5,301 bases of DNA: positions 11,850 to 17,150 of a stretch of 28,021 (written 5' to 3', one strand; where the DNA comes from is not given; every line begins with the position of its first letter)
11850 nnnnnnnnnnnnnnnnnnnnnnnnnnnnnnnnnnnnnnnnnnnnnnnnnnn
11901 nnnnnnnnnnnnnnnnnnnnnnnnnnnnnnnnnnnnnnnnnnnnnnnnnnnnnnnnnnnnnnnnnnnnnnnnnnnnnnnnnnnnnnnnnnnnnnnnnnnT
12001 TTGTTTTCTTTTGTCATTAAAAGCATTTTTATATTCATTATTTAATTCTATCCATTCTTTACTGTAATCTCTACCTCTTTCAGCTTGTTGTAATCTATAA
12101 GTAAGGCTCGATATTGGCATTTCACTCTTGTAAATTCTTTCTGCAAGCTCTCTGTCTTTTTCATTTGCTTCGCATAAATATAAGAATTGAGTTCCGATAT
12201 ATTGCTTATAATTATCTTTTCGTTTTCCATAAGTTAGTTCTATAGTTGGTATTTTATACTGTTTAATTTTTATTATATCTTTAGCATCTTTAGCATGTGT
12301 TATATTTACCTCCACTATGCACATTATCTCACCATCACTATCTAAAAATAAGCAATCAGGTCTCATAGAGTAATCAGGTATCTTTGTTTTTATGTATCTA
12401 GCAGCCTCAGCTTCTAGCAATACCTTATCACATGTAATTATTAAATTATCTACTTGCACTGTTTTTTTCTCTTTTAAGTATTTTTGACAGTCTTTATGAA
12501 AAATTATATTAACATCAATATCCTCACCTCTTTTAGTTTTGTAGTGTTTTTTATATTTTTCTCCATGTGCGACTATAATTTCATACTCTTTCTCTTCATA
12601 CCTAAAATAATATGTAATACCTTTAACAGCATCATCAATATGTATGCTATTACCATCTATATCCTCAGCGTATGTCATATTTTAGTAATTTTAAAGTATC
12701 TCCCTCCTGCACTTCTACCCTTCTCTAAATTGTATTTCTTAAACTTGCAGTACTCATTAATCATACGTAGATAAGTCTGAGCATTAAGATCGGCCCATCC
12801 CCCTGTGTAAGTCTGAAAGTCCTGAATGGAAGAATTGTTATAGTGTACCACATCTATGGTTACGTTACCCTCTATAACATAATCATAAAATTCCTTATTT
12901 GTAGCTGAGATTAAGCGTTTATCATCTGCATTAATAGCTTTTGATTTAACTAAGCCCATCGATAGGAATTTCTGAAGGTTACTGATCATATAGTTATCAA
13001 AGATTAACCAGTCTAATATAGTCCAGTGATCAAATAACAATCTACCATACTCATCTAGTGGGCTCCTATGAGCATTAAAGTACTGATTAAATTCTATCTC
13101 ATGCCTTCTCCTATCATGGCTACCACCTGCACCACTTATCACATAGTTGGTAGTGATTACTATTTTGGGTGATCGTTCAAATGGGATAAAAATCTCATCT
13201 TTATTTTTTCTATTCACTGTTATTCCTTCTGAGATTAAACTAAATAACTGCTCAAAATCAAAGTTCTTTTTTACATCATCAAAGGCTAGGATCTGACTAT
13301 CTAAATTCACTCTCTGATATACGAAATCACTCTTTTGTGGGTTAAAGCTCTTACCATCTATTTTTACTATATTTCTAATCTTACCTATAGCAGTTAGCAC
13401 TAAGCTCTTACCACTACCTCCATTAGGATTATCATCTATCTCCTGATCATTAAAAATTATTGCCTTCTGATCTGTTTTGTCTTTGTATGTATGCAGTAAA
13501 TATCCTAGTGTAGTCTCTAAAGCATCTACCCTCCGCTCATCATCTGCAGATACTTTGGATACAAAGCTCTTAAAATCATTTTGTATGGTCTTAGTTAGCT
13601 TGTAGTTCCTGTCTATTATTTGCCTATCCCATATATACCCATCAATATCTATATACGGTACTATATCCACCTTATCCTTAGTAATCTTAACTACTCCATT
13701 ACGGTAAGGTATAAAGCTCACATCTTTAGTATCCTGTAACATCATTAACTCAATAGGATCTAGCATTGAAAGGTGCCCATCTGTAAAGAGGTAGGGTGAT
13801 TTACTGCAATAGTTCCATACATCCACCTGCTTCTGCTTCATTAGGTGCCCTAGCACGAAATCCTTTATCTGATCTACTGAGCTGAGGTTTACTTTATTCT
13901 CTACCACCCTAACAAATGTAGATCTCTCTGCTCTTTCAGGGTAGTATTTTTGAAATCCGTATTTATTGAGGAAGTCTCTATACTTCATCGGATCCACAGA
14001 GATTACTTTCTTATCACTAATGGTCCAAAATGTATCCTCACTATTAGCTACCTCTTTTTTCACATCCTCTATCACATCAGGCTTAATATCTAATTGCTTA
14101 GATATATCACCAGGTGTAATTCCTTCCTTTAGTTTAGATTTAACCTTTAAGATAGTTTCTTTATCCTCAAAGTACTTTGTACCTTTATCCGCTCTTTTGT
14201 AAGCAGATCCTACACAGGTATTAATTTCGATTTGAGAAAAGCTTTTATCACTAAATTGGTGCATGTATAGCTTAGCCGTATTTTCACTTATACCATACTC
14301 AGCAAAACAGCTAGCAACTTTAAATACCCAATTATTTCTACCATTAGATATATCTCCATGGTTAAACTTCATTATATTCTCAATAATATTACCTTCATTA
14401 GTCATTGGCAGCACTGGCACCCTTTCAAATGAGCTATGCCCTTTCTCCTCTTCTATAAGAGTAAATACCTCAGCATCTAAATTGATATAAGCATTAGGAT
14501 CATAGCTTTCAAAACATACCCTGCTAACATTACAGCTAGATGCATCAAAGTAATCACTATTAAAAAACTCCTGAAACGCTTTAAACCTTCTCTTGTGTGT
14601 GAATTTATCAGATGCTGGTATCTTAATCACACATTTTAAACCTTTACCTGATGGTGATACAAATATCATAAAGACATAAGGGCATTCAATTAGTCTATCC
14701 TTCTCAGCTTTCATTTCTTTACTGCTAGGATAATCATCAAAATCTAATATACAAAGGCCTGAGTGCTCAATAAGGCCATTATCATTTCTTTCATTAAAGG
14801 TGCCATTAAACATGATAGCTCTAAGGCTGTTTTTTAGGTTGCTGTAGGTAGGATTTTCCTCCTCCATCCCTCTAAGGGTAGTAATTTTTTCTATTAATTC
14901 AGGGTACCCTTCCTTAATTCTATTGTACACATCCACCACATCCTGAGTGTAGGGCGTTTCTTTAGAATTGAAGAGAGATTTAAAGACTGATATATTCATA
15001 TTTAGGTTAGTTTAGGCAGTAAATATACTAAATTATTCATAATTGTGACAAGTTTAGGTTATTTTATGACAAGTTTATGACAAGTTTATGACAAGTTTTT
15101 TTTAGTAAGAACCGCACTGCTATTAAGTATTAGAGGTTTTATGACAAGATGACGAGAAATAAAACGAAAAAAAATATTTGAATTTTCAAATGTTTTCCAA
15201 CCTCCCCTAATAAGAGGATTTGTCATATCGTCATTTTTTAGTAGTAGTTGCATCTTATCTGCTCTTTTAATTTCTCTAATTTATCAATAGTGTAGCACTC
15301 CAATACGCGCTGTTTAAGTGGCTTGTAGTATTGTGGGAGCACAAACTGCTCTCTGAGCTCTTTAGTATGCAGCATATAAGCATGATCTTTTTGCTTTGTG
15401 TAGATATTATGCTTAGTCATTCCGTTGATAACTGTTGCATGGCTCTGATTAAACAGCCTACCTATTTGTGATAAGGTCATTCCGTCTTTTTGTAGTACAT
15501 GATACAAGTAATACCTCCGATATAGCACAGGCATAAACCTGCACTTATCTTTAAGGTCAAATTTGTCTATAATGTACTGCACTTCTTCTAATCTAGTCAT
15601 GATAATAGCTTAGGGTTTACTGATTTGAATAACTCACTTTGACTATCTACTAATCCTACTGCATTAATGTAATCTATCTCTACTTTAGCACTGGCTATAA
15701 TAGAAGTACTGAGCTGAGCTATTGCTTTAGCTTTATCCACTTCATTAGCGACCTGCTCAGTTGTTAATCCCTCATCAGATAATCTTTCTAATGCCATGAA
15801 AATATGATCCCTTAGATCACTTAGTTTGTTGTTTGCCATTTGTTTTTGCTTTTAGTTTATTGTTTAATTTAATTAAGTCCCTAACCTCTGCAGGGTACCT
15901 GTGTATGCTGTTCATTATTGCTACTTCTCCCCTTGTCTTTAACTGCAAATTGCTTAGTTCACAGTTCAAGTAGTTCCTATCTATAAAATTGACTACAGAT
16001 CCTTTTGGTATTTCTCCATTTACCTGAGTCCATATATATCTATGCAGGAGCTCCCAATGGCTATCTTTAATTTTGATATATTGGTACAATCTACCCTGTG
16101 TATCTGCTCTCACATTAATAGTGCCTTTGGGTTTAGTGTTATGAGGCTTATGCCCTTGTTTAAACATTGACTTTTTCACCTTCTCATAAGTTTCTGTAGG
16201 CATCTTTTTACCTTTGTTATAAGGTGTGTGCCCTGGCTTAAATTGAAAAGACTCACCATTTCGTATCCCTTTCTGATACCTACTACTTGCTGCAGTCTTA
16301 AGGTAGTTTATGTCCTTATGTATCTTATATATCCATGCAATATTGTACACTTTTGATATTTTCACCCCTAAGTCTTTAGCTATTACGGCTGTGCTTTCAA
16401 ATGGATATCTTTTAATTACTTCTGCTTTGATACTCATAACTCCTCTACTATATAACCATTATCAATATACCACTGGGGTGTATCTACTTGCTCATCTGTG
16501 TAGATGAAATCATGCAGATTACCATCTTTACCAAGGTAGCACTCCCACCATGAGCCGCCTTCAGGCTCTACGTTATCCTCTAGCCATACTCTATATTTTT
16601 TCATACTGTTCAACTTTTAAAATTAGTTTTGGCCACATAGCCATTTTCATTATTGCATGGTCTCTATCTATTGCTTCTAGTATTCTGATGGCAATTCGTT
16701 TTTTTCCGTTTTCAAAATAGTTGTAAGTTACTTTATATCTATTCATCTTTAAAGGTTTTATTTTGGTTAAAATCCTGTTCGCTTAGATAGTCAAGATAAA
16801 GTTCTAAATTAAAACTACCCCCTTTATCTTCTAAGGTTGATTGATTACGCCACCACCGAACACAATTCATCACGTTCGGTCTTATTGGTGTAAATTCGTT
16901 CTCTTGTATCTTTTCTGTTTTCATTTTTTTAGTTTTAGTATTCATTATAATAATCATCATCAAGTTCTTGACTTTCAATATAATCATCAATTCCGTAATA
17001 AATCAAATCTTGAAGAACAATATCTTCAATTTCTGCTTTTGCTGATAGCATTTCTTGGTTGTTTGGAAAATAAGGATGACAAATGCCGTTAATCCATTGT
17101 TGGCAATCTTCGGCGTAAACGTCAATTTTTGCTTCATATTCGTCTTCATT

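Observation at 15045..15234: Iteron array with 11-bp phasing in the largest noncoding region: candidate replication origin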

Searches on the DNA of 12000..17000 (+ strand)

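Call 7: search_dna_similar(query=window:12000-17000:+, collection=phages, mode=near)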
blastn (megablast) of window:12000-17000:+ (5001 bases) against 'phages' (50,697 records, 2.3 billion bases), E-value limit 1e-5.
No match.

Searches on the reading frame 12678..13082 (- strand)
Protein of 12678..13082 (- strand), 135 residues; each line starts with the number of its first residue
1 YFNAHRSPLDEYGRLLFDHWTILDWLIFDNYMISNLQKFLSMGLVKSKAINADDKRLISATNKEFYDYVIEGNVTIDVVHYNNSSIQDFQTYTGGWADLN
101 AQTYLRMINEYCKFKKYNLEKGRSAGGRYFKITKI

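Call 40: find_homologous_proteins(query=window:12678-13082:-, max_evalue=0.001)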
Query window:12678-13082:- (135 aa): 3 proteins with E <= 0.001 among 8 candidates.
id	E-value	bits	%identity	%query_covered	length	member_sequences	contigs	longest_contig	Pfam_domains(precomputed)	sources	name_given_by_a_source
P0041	4.2e-72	259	81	100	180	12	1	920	-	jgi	jgi:hypothetical protein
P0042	1.3e-67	244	77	100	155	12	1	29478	-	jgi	jgi:hypothetical protein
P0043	2.2e-36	143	53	98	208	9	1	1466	-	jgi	jgi:hypothetical protein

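Call 52: predict_structure(alignment_id=A4)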
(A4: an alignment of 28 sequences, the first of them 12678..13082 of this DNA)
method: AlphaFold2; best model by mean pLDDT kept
length: 135 residues; sequences in the alignment: 28
mean_pLDDT: 81.6   pTM: 0.61
mean pLDDT of the five models: 81.6, 81.4, 80.7, 77.8, 77.1
residues with pLDDT >= 90: 50; 70-90: 62; 50-70: 19; < 50: 4
segments of 3 or more residues with pLDDT < 50: 1-3
pLDDT, mean of each block of 10 residues (from residue 1): 50 61 77 78 72 85 89 89 92 87 93 93 91 89
secondary structure, 60 per line:
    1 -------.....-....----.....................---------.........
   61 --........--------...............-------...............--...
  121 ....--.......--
elements in order: H8-12 H14-17 H22-42 H52-60 H63-70 E79-81 H82-93 H101-115 E118-124 E127-133

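Call 55: fold_search(model_id=the predicted structure, library=pdb)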
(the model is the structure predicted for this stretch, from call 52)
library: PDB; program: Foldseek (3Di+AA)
matches with E <= 10: 518; with E <= 0.001: 0
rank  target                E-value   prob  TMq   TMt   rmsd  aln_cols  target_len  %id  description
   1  9qbd_B                1.2e-01  0.66  0.29  0.34   7.9        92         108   17  Crystal structure of Brachyspira hampsonii PadR with Leu88 replaced by 3-aminotyrosine (released 2026-03-11)
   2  9ha0_A                2.0e-01  0.69  0.33  0.38   5.6        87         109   17  Crystal structure of Cu(II)-bound LmrR_V15Bpy variant BVS (released 2025-03-05)
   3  3r0a_A                2.8e-01  0.75  0.38  0.42   4.8        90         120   12  Possible transcriptional regulator from Methanosarcina mazei Go1 (gi 21227196) (released 2011-03-23)
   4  8dk1_E                2.8e-01  0.25  0.25  0.20  11.4        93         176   20  CryoEM structure of JetABC (head construct) from Pseudomonas aeruginosa PA14 (released 2022-10-05)
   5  9bcx_I                3.0e-01  0.28  0.29  0.14  12.5       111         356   13  Cryo-EM structure of the S. cerevisiae ORC-Cdc6-Mcm2-7-DNA complex with a fully closed Mcm2-Mcm5 DNA entry gate (released 2025-01-01)
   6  9h9z_B                3.6e-01  0.47  0.32  0.36   5.9        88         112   19  Crystal structure of Cu(II)-bound LmrR_V15Bpy (released 2025-03-05)
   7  9qbc                  3.8e-01  0.51  0.28  0.33   4.5        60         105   28  Crystal structure of Brachyspira hampsonii PadR (released 2026-03-11)
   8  6abq_A                3.8e-01  0.51  0.34  0.40   8.6        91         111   13  Crystal structure of transcription factor from Listeria monocytogenes (released 2019-06-05)
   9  4ets_B                4.0e-01  0.54  0.35  0.32   7.0        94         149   11  Crystal structure of Campylobacter jejuni ferric uptake regulator (released 2012-06-20)
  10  6xjf_G                4.0e-01  0.35  0.29  0.34   4.4        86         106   12  X-ray crystal structure of Pyrococcus furiosus general transcription factor TFE-alpha (SeMet labeled protein) (released 2020-07-08)
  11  9qbd_A                4.3e-01  0.51  0.28  0.34   4.1        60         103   23  Crystal structure of Brachyspira hampsonii PadR with Leu88 replaced by 3-aminotyrosine (released 2026-03-11)
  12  5xoh                  4.3e-01  0.51  0.36  0.17  13.4       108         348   10  Crystal structure of bergaptol o-methyltransferase complex (released 2018-05-23)
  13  3r0a_B                4.3e-01  0.47  0.34  0.37   5.3        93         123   13  Possible transcriptional regulator from Methanosarcina mazei Go1 (gi 21227196) (released 2011-03-23)
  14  6abq_B                4.6e-01  0.57  0.33  0.39   4.3        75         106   15  Crystal structure of transcription factor from Listeria monocytogenes (released 2019-06-05)
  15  6xjf_B                4.6e-01  0.35  0.30  0.36   5.0        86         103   12  X-ray crystal structure of Pyrococcus furiosus general transcription factor TFE-alpha (SeMet labeled protein) (released 2020-07-08)
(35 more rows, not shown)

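Call 74: fold_search(model_id=the predicted structure, library=viral)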
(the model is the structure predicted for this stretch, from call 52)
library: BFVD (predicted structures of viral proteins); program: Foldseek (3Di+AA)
matches with E <= 10: 669; with E <= 0.001: 3
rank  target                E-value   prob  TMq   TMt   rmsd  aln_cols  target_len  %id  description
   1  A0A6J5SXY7            1.0e-06  1.00  0.53  0.10  14.8       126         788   30  Virulence-protein E, N-terminal [uncultured Caudovirales phage]
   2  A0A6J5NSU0            3.1e-06  1.00  0.56  0.11  15.2       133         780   22  DNA primase/polymerase, bifunctional, N-terminal [uncultured Caudovirales phage]
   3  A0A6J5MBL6            4.2e-06  1.00  0.54  0.10  15.3       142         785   19  DNA primase/polymerase, bifunctional, N-terminal [uncultured Caudovirales phage]
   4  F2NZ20                6.6e-02  0.77  0.37  0.32  15.4       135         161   10  Complete DpAV4 genome [Diadromus pulchellus ascovirus 4a]
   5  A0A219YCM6            9.0e-02  0.84  0.34  0.43  11.7       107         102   17  Uncharacterized protein [Aeromonas phage 65.2]
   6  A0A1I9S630            1.1e-01  0.87  0.33  0.35   5.7        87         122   15  (no name in the UniProt tables at hand)
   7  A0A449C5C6            1.6e-01  0.38  0.27  0.36  12.2        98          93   11  (no name in the UniProt tables at hand)
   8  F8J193                1.6e-01  0.23  0.27  0.32   7.1       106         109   17  Uncharacterized protein [Lactobacillus phage c5]
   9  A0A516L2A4            1.7e-01  0.66  0.34  0.36   4.8        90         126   11  (no name in the UniProt tables at hand)
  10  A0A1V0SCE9            1.8e-01  0.69  0.31  0.10   8.3        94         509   12  Uncharacterized protein [Catovirus CTV1]
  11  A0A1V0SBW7            1.8e-01  0.20  0.23  0.21  14.7       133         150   17  Uncharacterized protein [Catovirus CTV1]
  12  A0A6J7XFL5            1.9e-01  0.84  0.41  0.09  12.3       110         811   16  COG3378 Phage associated DNA primase [uncultured Caudovirales phage]
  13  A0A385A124            1.9e-01  0.77  0.36  0.39   6.9        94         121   19  (no name in the UniProt tables at hand)
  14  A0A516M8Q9            2.2e-01  0.80  0.39  0.46   6.3       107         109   12  (no name in the UniProt tables at hand)
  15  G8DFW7                2.2e-01  0.30  0.31  0.24  12.5       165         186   13  (no name in the UniProt tables at hand)
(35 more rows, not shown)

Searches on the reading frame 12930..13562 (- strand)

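Call 64: search_protein_families(library=pfam, proteins=[window:12930-13562:-], max_evalue=10)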
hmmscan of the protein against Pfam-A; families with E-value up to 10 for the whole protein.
window:12930-13562:- (211 aa): 1 family
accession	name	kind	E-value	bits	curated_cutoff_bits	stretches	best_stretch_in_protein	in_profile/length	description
PF19263.5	DUF5906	-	1e-07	33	27.6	1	47-147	5-109/114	Family of unknown function (DUF5906)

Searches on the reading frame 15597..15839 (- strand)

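Call 8: search_protein_families(library=pfam, proteins=[window:15597-15839:-], max_evalue=0.1)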
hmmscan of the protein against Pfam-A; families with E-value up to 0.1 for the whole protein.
window:15597-15839:- (80 aa): 0 families

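Call 18: search_protein_families(library=phrogs, proteins=[window:15597-15839:-], max_evalue=0.001)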
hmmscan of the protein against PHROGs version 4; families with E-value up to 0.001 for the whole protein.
window:15597-15839:- (80 aa): 1 family
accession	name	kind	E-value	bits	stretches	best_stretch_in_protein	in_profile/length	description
phrog_2044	-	DNA, RNA and nucleotide metabolism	6.4e-18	65.7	1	3-64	2-63/78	RNA polymerase beta subunit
